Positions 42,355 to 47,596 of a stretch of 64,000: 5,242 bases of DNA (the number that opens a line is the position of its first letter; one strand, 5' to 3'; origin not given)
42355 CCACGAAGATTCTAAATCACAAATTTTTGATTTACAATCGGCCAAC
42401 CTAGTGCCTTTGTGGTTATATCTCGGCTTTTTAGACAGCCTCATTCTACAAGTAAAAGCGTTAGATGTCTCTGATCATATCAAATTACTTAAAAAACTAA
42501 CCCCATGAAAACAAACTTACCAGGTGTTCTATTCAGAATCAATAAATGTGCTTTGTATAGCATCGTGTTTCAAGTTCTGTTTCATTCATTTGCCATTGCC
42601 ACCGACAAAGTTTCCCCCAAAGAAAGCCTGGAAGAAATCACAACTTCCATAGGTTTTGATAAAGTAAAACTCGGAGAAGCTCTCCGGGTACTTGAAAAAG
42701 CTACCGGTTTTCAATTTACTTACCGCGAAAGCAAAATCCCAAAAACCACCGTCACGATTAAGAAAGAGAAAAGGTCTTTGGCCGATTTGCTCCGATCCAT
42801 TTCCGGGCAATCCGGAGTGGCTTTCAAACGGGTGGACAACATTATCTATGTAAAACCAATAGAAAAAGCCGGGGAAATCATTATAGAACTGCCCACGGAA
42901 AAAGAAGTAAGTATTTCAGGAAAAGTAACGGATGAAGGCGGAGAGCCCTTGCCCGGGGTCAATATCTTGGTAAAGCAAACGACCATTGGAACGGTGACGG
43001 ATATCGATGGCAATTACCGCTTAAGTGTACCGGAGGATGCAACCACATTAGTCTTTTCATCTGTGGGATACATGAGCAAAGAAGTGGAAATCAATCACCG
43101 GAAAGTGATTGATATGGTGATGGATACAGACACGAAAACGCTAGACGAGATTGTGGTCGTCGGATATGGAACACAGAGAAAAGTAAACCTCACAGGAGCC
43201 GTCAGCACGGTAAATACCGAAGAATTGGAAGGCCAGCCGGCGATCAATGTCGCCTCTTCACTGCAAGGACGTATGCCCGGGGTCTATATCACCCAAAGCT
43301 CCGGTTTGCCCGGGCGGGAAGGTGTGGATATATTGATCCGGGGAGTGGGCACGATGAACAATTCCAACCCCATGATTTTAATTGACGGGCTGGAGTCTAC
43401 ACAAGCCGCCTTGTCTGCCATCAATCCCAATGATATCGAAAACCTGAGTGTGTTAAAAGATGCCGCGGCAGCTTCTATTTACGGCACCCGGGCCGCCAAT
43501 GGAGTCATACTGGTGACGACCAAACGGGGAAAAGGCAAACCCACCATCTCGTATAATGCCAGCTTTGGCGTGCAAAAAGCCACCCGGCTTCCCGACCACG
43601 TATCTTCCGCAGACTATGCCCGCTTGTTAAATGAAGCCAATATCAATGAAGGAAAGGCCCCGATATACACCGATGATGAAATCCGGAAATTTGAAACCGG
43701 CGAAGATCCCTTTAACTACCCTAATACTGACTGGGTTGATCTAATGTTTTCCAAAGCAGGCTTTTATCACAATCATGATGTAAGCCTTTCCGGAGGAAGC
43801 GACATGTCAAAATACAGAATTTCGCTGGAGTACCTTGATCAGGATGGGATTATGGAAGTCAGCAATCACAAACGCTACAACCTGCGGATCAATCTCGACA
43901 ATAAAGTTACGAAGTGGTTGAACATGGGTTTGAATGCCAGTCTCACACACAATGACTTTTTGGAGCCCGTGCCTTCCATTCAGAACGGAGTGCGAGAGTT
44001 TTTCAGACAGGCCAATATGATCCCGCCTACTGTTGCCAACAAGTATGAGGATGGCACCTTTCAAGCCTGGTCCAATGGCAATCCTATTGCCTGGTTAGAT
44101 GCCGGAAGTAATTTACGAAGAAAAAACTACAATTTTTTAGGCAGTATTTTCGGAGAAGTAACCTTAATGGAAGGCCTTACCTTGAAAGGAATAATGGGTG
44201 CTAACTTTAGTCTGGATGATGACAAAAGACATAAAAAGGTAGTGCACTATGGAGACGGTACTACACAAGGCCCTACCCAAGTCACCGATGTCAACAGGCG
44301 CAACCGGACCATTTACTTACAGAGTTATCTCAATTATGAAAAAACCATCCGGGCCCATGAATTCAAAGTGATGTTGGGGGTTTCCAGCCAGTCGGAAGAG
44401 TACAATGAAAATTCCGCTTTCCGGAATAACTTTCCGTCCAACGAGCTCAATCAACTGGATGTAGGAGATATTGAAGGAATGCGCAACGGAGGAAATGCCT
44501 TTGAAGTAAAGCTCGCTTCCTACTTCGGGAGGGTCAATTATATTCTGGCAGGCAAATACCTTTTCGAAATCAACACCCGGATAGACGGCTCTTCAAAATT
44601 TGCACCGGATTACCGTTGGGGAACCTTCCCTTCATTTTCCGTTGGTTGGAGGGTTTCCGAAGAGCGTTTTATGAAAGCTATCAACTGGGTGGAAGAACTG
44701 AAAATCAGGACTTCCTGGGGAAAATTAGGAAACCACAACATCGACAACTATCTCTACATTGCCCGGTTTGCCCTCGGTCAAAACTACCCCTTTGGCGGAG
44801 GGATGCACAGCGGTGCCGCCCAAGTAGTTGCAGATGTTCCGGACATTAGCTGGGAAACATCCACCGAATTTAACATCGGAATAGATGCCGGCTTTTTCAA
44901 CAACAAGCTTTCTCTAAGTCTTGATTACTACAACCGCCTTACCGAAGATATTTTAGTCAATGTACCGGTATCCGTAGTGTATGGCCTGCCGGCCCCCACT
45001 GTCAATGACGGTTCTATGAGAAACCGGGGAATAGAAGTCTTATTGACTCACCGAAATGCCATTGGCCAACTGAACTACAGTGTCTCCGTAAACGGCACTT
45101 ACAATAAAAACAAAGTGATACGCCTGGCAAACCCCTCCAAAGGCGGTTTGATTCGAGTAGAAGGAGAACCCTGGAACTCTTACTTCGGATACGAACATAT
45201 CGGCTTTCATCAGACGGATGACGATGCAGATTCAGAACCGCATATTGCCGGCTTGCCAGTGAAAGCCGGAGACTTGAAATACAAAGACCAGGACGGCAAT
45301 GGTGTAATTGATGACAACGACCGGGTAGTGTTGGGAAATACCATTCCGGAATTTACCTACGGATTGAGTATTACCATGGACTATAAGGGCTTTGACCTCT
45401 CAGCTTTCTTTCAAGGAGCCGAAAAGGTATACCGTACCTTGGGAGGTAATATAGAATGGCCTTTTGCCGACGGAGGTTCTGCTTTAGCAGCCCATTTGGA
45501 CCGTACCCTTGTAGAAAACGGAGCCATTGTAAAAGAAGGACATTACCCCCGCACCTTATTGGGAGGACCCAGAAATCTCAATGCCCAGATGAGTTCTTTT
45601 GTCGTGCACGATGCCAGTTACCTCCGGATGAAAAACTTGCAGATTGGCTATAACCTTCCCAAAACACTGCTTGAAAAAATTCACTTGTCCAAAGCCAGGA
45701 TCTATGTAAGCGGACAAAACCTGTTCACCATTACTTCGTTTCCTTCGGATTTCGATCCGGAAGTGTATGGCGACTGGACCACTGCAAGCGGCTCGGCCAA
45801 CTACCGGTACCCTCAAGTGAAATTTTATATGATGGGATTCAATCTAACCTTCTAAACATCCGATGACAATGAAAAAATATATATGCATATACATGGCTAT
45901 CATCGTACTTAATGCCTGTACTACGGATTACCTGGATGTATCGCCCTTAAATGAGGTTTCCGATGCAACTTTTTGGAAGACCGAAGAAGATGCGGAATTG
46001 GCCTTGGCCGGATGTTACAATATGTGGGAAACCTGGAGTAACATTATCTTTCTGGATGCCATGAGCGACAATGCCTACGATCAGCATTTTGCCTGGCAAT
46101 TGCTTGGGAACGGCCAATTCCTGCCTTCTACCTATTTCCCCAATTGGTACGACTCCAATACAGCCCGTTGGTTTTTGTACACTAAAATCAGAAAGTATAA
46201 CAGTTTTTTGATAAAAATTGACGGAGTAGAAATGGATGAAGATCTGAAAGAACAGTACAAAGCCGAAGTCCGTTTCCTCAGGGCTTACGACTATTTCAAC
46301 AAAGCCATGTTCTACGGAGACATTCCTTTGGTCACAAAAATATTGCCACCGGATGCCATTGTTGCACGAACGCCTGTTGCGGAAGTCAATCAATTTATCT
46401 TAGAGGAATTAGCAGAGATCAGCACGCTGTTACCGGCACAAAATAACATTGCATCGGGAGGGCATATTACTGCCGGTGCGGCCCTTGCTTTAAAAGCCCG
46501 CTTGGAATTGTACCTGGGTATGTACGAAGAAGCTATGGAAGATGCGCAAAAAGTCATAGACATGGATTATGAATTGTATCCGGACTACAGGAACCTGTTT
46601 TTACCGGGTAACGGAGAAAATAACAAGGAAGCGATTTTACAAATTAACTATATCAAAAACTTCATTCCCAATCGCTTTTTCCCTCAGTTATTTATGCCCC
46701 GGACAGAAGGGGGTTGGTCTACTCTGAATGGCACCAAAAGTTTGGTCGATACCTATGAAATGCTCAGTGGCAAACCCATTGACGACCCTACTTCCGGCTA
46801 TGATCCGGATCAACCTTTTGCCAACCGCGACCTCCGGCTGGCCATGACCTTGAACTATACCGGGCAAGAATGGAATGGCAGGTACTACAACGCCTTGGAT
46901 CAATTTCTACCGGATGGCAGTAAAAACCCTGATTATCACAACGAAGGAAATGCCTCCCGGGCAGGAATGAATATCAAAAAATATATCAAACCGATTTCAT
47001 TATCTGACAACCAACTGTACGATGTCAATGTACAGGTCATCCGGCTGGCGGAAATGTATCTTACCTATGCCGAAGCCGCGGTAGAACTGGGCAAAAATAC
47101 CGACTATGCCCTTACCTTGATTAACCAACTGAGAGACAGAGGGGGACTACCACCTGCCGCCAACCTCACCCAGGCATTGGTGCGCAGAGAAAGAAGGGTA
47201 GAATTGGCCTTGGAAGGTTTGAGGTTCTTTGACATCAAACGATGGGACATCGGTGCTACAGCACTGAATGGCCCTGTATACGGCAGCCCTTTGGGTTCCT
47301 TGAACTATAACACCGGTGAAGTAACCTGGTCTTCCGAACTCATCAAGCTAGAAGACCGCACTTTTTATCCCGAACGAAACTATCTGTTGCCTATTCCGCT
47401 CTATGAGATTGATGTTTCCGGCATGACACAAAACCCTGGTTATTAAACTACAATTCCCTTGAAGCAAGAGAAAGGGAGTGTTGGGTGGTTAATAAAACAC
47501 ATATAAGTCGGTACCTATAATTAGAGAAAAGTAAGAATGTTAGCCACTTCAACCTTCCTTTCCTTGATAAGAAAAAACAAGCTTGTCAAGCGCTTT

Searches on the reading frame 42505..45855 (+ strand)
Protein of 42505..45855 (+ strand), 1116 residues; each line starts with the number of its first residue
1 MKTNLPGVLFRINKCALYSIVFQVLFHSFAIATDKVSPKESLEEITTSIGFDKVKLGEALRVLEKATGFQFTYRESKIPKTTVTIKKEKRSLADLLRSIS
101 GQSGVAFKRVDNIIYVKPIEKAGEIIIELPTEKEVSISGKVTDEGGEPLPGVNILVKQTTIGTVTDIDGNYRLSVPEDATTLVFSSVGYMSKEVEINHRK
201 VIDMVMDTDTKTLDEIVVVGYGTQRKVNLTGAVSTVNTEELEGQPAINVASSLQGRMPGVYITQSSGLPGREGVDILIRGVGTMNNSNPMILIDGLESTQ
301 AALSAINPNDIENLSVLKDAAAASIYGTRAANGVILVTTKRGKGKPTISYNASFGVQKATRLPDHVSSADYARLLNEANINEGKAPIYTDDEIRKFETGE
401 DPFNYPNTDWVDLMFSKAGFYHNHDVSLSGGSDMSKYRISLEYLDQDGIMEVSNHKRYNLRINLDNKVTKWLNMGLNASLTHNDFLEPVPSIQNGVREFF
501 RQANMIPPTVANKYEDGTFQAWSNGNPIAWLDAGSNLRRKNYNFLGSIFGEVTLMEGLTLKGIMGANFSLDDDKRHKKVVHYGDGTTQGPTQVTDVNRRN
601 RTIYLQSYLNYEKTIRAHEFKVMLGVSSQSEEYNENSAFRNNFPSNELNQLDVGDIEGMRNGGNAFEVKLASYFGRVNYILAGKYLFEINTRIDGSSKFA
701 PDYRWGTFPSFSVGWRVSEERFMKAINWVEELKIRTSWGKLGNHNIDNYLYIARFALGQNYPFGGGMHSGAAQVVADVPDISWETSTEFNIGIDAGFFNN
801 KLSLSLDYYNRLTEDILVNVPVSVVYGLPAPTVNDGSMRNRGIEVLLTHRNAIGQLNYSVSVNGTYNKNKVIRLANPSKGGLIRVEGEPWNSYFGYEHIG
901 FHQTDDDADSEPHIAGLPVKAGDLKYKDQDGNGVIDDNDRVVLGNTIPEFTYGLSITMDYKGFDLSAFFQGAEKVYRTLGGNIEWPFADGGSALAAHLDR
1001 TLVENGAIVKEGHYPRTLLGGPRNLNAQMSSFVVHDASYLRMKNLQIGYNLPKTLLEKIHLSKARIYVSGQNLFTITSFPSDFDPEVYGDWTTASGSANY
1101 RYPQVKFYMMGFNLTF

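Call 92: search_protein_families(library=pfam, proteins=[window:42505-45855:+], max_evalue=0.00001)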
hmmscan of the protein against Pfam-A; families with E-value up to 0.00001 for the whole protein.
window:42505-45855:+ (1116 aa): 3 families
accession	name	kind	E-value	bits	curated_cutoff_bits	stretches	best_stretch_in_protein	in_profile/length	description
PF13715.12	CarbopepD_reg_2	-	1.7e-22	79.6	32.2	1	137-218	1-88/88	CarboxypepD_reg-like domain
PF07715.20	Plug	-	2.3e-19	70.3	23.9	1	227-334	3-107/107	TonB-dependent Receptor Plug Domain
PF13620.12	CarboxypepD_reg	-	5.4e-13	49.5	32.3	1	136-195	1-65/82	Carboxypeptidase regulatory-like domain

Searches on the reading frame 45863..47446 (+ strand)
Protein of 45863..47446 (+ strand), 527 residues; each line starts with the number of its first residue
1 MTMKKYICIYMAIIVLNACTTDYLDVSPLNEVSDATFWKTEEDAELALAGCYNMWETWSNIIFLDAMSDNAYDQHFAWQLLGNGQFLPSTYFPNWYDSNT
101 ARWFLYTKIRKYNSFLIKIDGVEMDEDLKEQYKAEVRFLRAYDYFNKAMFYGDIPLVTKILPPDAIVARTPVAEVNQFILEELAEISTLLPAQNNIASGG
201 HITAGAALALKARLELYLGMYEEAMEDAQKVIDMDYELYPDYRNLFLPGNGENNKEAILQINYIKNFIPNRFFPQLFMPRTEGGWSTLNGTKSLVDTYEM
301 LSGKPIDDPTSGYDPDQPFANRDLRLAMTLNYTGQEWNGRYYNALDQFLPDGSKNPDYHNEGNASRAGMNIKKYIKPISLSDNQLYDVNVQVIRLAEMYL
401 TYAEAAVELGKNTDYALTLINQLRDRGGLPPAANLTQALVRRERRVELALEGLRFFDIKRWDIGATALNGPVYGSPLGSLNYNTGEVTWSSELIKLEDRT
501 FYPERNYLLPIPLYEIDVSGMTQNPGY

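Call 92: search_protein_families(library=pfam, proteins=[window:45863-47446:+], max_evalue=0.00001)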
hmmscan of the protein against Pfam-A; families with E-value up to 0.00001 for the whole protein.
window:45863-47446:+ (527 aa): 2 families
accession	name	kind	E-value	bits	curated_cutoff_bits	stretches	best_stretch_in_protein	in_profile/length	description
PF07980.17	SusD_RagB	-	2.5e-47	162.4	23.1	1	277-527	32-297/297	SusD family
PF14322.12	SusD-like_3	-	3.7e-17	63.6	27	1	22-215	1-190/191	Starch-binding associating with outer membrane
